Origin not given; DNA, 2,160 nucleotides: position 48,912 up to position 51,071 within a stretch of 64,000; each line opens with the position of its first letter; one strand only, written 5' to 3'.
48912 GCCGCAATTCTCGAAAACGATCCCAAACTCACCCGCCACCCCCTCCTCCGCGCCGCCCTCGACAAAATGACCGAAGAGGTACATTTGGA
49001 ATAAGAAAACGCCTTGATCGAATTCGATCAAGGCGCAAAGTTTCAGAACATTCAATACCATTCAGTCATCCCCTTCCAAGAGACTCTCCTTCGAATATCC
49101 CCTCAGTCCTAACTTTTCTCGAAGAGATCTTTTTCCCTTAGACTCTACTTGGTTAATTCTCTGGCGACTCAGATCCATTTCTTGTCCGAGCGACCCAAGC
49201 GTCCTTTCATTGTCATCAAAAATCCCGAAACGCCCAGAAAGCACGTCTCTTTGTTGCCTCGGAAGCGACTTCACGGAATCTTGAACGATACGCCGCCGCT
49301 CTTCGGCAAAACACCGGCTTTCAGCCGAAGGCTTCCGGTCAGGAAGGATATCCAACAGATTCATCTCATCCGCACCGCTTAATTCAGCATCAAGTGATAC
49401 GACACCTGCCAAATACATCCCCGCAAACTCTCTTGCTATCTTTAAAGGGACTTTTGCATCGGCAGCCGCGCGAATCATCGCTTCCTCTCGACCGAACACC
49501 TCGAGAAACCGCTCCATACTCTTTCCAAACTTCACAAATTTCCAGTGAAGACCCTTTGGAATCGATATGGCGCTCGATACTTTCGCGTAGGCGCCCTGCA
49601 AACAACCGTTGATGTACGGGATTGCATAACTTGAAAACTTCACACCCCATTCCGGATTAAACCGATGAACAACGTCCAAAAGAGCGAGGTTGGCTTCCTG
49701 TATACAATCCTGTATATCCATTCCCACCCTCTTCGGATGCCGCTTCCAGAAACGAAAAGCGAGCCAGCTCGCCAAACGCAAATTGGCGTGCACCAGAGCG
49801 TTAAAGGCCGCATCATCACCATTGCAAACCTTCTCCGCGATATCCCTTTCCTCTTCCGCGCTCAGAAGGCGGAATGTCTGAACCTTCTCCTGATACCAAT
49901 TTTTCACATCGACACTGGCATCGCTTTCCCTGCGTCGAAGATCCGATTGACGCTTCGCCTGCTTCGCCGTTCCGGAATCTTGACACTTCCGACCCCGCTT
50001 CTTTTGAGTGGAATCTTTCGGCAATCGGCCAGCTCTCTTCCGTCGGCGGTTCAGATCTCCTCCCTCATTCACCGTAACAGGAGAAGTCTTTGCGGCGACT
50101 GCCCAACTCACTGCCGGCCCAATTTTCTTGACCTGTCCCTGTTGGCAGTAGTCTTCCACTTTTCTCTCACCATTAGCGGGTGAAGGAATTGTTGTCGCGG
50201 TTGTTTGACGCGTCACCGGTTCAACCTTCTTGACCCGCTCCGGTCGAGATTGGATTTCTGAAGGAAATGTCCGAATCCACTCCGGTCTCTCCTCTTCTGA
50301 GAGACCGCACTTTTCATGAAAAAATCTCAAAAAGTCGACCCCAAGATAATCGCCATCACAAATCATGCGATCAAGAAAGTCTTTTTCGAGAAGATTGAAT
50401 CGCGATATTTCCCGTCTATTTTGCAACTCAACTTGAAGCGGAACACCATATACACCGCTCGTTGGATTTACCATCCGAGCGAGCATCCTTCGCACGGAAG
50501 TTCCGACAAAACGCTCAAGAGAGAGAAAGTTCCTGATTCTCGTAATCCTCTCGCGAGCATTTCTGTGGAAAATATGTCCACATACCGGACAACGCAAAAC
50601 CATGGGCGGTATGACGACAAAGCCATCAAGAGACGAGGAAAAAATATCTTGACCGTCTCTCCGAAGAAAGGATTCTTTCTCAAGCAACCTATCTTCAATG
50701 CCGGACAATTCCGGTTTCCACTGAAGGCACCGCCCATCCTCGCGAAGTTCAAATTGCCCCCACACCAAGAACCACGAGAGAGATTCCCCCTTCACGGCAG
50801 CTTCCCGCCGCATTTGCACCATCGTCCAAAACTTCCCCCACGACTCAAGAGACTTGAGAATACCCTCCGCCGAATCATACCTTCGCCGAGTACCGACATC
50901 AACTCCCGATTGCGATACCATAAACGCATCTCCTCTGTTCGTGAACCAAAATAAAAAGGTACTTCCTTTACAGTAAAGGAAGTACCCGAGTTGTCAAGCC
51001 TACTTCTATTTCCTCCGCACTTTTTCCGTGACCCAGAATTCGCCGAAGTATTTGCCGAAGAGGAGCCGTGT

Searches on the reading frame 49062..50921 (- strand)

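Call 40: search_protein_families(library=pfam, proteins=[window:49062-50921:-], max_evalue=0.001)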
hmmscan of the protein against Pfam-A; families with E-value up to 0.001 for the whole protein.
window:49062-50921:- (619 aa): 3 families
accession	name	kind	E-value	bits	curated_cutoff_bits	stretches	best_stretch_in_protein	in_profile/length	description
PF04545.22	Sigma70_r4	-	2.1e-09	37.2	24.1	1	551-602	3-50/50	Sigma-70, region 4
PF04542.20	Sigma70_r2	-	2.3e-08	34.2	24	1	376-439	1-59/71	Sigma-70 region 2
PF00140.25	Sigma70_r1_2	-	0.00022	21.6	22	0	349-371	12-34/34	Sigma-70 factor, region 1.2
